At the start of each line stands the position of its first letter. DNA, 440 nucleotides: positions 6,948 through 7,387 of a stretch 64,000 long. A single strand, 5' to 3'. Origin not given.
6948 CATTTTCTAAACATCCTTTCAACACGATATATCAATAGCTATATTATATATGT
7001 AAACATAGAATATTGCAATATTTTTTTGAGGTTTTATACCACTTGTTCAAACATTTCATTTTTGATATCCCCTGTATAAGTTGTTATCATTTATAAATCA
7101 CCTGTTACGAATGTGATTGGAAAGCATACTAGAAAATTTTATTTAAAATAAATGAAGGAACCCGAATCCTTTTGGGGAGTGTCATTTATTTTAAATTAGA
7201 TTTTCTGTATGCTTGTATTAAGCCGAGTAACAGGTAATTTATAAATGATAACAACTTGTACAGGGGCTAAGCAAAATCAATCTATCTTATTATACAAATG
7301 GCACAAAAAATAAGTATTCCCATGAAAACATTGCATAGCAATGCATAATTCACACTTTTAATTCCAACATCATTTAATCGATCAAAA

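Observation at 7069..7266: Unclassified family of rod-shaped 200-260 nt hairpin elements: conserved internal-loop core, variable stems (3 copies)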

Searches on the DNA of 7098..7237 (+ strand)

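Call 32: build_rna_model(alignment_id=A2)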
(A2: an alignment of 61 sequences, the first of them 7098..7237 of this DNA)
Model R1 built from alignment A2 (61 sequences, 159 columns); structure: RNAalifold consensus.
model positions 143; base pairs 22; branch points 0; effective number of sequences 3.1; information 0.59 bits per position. Calibrated on 0.2 Mb of random sequence (short: E-values are rough).
structure used (alignment columns):
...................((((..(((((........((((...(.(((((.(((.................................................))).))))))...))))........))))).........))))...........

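Call 33: search_with_rna_model(model_id=R1, sources=[window, L001, L002, L003, L004, L005, L006, L007, L008, L009, L010, L011, L012, L013, L014, L015, L016, L017, L018, L019, L020, L021, L022, L023, L024, L025, L026, L027, L028, L029, L030, L031, L032, L033, L034, L035, L036, L037, L038, L039, L040, L041, L042, L043, L044, L045, L046, L047, L048, L049, L050, L051, L052, L053, L054, L055, L056, L057, L058, L059, L060, L061, L062, L063, L064, L065, L066], max_evalue=1)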
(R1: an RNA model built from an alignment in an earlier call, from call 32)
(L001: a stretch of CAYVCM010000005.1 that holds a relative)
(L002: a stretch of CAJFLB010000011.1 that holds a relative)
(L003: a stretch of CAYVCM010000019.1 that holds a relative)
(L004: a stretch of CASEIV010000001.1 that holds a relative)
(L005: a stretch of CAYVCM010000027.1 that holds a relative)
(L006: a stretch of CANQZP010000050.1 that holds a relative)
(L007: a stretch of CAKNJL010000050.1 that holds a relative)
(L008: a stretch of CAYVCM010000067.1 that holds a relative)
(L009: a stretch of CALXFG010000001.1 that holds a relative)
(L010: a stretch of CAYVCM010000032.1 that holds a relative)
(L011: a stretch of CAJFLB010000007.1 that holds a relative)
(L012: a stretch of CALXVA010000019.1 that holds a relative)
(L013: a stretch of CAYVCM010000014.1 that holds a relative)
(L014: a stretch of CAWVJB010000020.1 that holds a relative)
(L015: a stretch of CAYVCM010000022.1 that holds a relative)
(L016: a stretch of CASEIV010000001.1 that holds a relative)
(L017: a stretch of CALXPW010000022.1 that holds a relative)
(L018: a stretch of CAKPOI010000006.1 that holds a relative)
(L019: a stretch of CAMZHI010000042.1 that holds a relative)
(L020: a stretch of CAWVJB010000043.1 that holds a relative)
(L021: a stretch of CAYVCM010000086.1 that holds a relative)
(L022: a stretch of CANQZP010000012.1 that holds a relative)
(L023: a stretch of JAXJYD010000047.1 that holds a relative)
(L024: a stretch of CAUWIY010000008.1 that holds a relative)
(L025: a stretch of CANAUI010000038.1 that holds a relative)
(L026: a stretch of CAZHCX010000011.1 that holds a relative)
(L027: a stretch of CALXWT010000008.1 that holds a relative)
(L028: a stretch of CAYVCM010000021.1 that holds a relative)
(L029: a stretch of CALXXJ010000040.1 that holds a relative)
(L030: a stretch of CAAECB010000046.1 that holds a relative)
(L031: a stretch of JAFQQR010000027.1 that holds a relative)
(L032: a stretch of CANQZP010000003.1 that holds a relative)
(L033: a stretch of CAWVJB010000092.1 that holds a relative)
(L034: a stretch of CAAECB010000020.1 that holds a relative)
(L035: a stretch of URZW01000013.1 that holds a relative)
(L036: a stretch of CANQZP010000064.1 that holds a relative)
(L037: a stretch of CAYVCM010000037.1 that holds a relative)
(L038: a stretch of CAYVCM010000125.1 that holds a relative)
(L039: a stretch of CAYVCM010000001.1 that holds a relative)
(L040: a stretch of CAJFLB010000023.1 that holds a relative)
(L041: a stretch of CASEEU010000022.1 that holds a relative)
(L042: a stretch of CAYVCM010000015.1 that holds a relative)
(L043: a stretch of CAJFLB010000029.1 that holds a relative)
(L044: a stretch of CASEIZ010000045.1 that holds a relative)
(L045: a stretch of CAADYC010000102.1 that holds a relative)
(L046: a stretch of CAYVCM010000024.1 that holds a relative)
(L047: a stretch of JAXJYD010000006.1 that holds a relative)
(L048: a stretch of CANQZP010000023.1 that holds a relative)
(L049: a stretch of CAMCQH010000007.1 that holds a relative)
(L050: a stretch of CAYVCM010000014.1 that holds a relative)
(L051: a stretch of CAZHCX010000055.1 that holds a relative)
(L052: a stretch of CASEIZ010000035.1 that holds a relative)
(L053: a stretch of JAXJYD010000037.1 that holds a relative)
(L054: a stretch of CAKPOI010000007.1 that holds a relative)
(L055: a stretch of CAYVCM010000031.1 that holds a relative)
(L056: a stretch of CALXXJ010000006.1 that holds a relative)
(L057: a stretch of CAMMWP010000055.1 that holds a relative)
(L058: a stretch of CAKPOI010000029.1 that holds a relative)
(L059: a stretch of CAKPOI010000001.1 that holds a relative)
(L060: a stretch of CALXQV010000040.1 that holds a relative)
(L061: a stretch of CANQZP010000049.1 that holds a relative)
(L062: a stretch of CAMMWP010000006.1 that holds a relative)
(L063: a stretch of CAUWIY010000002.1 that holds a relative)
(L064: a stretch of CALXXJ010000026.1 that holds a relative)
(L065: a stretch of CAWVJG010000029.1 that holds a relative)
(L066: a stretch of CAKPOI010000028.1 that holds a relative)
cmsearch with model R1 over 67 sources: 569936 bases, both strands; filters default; matches with E-value up to 1: 87.
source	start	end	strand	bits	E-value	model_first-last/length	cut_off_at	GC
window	29876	30029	+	144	7e-26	1-143/143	no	0.32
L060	2985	3124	+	142.6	1.4e-25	1-143/143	no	0.31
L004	4991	5130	-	142.5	1.4e-25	1-143/143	no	0.29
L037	3195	3334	+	141.5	2.3e-25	1-143/143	no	0.33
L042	518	657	-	141.5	2.3e-25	1-143/143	no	0.33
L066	1491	1644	+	141.2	2.6e-25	1-143/143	no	0.31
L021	6820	6959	-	140.9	3e-25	1-143/143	no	0.31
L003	4412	4551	+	140.5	3.6e-25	1-143/143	no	0.32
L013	6833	6972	-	140.5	3.6e-25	1-143/143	no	0.32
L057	6428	6567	-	140.4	3.8e-25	1-143/143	no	0.31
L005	1287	1426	+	140.2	4.1e-25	1-143/143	no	0.31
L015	418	557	-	140.2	4.1e-25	1-143/143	no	0.31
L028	2488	2627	+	140.2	4.1e-25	1-143/143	no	0.31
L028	4897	5036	-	140.2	4.1e-25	1-143/143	no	0.31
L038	1349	1488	-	140.2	4.1e-25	1-143/143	no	0.31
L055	5992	6131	-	140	4.5e-25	1-143/143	no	0.31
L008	4478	4617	+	138.7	8.3e-25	1-143/143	no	0.31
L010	4610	4749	+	137.5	1.5e-24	1-143/143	no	0.33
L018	7454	7607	-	137.2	1.6e-24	1-143/143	no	0.31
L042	1960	2099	+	137.1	1.7e-24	1-143/143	no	0.34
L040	1387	1540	-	136.6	2.1e-24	1-143/143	no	0.28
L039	596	735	+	135.6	3.5e-24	1-143/143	no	0.31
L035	1752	1905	-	135.5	3.6e-24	1-143/143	no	0.29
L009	4691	4844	-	135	4.5e-24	1-143/143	no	0.32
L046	4871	5010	-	133.5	8.8e-24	1-143/143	no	0.31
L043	514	667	+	133.4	9.5e-24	1-143/143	no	0.29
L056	7196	7349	-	133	1.1e-23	1-143/143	no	0.28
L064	1093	1246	+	133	1.1e-23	1-143/143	no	0.28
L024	868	1005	-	130.7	3.2e-23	1-143/143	no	0.25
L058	88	241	+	130.4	3.7e-23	1-143/143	no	0.28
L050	2994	3133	-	130.1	4.2e-23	1-143/143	no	0.3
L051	3924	4061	+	128.8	7.8e-23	1-143/143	no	0.3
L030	7485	7638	-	128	1.1e-22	1-143/143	no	0.29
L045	2743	2897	-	127.2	1.6e-22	1-143/143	no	0.31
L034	3296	3449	+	127.1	1.7e-22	1-143/143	no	0.31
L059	3111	3264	-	126.9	1.9e-22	1-143/143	no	0.29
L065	5696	5850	+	126.1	2.7e-22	1-143/143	no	0.28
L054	5484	5637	+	125.3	3.9e-22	1-143/143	no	0.27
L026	6867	7004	+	123.9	7.6e-22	1-143/143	no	0.28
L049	3183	3320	+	122.4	1.5e-21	1-143/143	no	0.29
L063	2644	2781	+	121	2.8e-21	1-143/143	no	0.27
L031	6127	6265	-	120.9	3e-21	1-143/143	no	0.35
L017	2049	2188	+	117.9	1.2e-20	1-143/143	no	0.31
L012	2783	2922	+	117.9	1.2e-20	1-143/143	no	0.32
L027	6819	6958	-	117.9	1.2e-20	1-143/143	no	0.32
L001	1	131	+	117.8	1.3e-20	10-143/143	5'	0.31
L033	3561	3702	-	117.4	1.5e-20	1-143/143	no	0.35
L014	412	565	-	116.9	1.9e-20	1-143/143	no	0.25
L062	6897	7038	+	114.8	5e-20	1-143/143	no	0.31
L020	7813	7948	-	114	7.2e-20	1-143/143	no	0.34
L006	3388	3537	+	113.7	8.1e-20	1-143/143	no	0.35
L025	6219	6360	+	113.4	9.6e-20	1-143/143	no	0.3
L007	7700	7835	+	113.1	1.1e-19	1-143/143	no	0.36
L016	7100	7235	-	112.7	1.3e-19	1-143/143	no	0.35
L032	4129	4278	+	112.7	1.3e-19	1-143/143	no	0.35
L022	4895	5044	+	112.4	1.5e-19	1-143/143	no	0.35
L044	3713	3848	+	112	1.8e-19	1-143/143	no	0.35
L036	4280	4429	+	111.1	2.8e-19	1-143/143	no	0.36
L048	3399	3548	+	110.5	3.6e-19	1-143/143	no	0.36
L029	3863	4002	+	109.7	5.2e-19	1-143/143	no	0.29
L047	3734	3887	-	107.7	1.3e-18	1-143/143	no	0.3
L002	302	441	-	107.5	1.4e-18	1-143/143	no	0.3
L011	6324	6459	-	106.9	1.9e-18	1-143/143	no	0.37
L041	2798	2934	-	104.5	5.8e-18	1-143/143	no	0.41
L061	510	659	-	103.2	1e-17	1-143/143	no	0.39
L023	5992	6145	+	103.1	1.1e-17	1-143/143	no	0.31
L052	3806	3945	+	102.3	1.6e-17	1-143/143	no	0.24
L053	1969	2121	+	101.4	2.4e-17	1-143/143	no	0.28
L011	2022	2163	-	101.1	2.8e-17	1-143/143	no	0.3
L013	2956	3114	-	100.7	3.3e-17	1-143/143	no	0.35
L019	769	920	-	94.6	5.6e-16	1-143/143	no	0.42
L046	7514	7654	-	77.9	1.2e-12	1-143/143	no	0.32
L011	5196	5335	+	76.4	2.4e-12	1-143/143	no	0.31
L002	3066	3203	-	52.5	1.5e-07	1-143/143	no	0.32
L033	1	114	-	44.3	6.5e-06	1-123/143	3'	0.31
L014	2387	2518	+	37.5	0.00014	1-143/143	no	0.38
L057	6452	6543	+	32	0.0019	26-120/143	no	0.29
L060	3009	3100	-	31.8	0.0021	26-120/143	no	0.3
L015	4982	5076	-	31.6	0.0022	32-114/143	no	0.32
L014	1308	1409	-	29.3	0.0063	30-115/143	no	0.28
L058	112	217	-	26.3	0.025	26-120/143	no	0.29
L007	3297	3395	+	25.1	0.044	31-114/143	no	0.35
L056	4230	4327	-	24.7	0.054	30-115/143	no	0.28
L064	1117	1222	-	23.5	0.093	26-120/143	no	0.28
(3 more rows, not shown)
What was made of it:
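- The covariance model gives 87 matches across these loci and the window, a few of them reverse-strand echoes of the same copies (call 33).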

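Call 76: search_with_rna_model(model_id=R1, sources=[L097, L098, L099, L100, L101, L102, L103, L104, L105, L106, L107, L108, L109, L110, L111, L112, L113, L114, L115, L116, L117, L118, L119, L120, L121, L122, L123, L124, L125, L126, L127, L128, L129, L130, L131, L132, L133, L134, L135, L136, L137, L138, L139, L140, L141, L142, L143, L144, L145, L146, L147, L148, L149, L150, L151, L152, L153, L154, L155, L156, L157, L158, L159, L160, L161, L162, L163, L164, L165, L166, L167, L168, L169, L170, L171, L172, L173, L174, L175, L176, L177, L178, L179, L180, L181, L182, L183, L184, L185, L186, L187, L188, L189, L190, L191, L192, L193, L194, L195, L196], max_evalue=0.1)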
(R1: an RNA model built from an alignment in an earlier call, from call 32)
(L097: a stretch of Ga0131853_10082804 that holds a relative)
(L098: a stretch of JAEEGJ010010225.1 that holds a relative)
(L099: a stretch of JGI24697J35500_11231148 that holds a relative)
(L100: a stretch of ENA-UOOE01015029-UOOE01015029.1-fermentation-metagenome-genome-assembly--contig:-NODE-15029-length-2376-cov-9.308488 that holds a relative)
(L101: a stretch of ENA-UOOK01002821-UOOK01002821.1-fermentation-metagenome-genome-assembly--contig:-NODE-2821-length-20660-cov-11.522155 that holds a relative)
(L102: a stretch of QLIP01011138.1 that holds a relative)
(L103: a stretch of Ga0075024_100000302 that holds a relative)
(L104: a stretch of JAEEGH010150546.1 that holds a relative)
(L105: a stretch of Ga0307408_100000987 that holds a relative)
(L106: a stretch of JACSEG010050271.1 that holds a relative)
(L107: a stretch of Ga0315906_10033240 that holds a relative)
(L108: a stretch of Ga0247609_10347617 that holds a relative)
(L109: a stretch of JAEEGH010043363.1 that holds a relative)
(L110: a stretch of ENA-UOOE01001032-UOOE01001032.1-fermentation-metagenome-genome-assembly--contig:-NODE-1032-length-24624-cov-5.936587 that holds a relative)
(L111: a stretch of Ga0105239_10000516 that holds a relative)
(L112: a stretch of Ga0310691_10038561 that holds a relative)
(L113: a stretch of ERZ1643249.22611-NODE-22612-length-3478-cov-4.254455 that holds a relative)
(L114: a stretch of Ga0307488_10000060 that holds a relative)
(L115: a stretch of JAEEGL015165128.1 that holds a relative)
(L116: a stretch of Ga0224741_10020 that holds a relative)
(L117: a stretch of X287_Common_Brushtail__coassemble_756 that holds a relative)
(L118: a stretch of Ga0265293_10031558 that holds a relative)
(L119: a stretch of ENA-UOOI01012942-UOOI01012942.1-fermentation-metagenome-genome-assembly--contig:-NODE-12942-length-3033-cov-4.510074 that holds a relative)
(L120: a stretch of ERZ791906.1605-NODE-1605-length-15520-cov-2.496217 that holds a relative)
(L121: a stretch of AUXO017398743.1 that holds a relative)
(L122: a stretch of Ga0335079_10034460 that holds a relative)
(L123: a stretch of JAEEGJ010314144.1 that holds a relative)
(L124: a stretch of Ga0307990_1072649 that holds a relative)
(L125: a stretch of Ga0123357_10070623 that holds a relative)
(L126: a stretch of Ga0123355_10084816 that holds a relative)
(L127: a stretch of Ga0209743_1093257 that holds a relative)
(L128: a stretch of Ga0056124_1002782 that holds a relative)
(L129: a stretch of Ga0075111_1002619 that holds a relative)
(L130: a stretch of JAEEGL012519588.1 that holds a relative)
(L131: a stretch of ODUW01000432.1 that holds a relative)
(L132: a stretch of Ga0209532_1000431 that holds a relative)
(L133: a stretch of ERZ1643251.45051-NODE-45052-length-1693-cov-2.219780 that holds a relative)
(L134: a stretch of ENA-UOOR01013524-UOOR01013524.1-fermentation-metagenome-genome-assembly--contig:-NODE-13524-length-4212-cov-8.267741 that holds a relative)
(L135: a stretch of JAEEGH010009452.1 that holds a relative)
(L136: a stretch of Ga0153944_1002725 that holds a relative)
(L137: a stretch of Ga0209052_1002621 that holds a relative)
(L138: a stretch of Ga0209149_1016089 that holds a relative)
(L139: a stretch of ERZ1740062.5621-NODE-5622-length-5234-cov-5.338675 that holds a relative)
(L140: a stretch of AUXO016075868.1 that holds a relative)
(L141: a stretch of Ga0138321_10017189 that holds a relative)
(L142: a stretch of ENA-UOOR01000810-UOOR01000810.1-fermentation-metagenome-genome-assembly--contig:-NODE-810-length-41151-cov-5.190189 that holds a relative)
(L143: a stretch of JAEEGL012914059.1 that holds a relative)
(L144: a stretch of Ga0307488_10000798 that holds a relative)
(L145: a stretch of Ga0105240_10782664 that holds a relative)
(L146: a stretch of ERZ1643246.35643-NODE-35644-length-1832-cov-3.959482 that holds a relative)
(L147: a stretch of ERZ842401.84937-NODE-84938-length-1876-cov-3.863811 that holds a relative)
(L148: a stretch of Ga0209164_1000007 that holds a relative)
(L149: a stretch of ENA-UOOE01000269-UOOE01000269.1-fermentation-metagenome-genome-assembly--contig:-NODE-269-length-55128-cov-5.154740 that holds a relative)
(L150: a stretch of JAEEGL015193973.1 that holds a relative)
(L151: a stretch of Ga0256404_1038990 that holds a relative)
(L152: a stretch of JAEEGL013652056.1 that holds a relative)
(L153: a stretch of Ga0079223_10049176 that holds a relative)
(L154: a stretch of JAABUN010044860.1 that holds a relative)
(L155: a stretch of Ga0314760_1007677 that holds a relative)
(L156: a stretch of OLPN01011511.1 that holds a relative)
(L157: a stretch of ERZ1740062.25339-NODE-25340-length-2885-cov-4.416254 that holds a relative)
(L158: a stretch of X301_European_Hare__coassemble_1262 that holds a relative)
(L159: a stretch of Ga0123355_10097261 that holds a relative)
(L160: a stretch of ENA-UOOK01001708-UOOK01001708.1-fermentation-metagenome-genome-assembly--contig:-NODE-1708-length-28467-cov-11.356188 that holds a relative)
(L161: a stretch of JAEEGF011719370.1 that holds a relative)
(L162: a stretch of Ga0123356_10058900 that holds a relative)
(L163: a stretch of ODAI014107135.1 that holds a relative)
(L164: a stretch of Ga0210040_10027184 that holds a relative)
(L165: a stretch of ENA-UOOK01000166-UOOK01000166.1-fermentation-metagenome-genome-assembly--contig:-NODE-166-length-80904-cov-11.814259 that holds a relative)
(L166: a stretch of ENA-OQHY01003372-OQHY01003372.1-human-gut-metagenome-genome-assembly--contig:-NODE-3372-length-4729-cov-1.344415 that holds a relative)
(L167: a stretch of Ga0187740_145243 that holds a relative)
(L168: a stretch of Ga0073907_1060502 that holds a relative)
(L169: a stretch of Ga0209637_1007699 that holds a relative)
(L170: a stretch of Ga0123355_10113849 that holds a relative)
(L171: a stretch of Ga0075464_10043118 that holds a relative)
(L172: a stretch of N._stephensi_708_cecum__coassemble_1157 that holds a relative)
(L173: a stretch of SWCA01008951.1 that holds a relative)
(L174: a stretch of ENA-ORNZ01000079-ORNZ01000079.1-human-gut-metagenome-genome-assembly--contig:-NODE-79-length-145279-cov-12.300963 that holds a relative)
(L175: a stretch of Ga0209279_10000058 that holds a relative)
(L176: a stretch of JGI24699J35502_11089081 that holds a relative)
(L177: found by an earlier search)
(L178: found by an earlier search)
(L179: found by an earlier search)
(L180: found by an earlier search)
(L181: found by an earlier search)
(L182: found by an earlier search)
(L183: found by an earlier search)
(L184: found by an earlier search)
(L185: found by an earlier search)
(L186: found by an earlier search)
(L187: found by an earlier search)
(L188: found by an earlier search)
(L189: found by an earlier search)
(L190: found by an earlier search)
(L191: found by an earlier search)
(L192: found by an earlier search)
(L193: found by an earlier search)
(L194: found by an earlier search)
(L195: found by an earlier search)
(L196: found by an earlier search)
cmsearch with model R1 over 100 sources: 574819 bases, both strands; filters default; matches with E-value up to 0.1: 0.
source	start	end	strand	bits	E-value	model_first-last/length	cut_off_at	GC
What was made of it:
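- Tried and rejected: The covariance model found no match in the 100 of 120 terminal-repeat loci that were searched (call 76).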

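Call 88: search_with_rna_model(model_id=R1, sources=[L225, L226, L227, L228, L229, L230, L231, L232, L233, L234, L235, L236, L237, L238, L217, L218, L219, L220, L221, L222, L223, L224, L087, L090, L077, L078], max_evalue=0.1)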
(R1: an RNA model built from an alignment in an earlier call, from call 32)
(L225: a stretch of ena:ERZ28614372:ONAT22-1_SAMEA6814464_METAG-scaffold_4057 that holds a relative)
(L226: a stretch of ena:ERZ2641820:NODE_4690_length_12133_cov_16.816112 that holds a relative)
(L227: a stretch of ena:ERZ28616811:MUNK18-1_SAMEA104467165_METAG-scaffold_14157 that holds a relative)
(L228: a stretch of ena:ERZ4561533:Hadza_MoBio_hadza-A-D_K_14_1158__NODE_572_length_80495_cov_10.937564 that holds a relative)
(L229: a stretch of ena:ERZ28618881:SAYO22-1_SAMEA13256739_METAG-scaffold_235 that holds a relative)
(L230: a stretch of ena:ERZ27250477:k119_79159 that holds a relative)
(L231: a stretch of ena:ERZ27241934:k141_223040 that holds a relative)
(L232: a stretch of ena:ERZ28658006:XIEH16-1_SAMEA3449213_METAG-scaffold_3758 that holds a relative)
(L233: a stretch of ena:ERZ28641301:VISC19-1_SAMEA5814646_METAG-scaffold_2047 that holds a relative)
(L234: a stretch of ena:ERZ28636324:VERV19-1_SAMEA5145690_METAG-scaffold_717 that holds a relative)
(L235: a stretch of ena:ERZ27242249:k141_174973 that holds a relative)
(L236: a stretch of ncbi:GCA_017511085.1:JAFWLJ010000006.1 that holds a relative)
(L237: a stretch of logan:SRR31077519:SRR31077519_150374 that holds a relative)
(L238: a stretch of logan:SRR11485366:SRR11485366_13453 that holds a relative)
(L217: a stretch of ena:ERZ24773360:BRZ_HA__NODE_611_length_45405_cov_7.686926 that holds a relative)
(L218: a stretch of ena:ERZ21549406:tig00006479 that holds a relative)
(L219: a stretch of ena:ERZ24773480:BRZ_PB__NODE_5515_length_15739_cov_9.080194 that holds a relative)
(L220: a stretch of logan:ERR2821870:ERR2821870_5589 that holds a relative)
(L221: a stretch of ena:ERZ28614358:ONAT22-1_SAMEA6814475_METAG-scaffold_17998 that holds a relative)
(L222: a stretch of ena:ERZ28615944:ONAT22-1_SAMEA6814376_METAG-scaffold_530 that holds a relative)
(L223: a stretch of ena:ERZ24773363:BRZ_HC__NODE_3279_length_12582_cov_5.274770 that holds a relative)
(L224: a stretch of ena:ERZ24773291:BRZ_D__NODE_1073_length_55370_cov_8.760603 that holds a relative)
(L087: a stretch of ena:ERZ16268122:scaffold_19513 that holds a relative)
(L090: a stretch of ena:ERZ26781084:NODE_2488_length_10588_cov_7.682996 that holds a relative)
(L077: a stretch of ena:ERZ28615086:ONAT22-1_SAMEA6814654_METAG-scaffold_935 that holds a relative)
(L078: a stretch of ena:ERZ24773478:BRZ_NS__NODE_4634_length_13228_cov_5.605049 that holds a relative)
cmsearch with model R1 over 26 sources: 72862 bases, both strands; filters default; matches with E-value up to 0.1: 3.
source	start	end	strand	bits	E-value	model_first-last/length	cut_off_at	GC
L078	1235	1374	-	107.3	2e-19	1-143/143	no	0.26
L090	1214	1353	-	106.4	3e-19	1-143/143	no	0.31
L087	1215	1354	-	103.6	1.1e-18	1-143/143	no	0.31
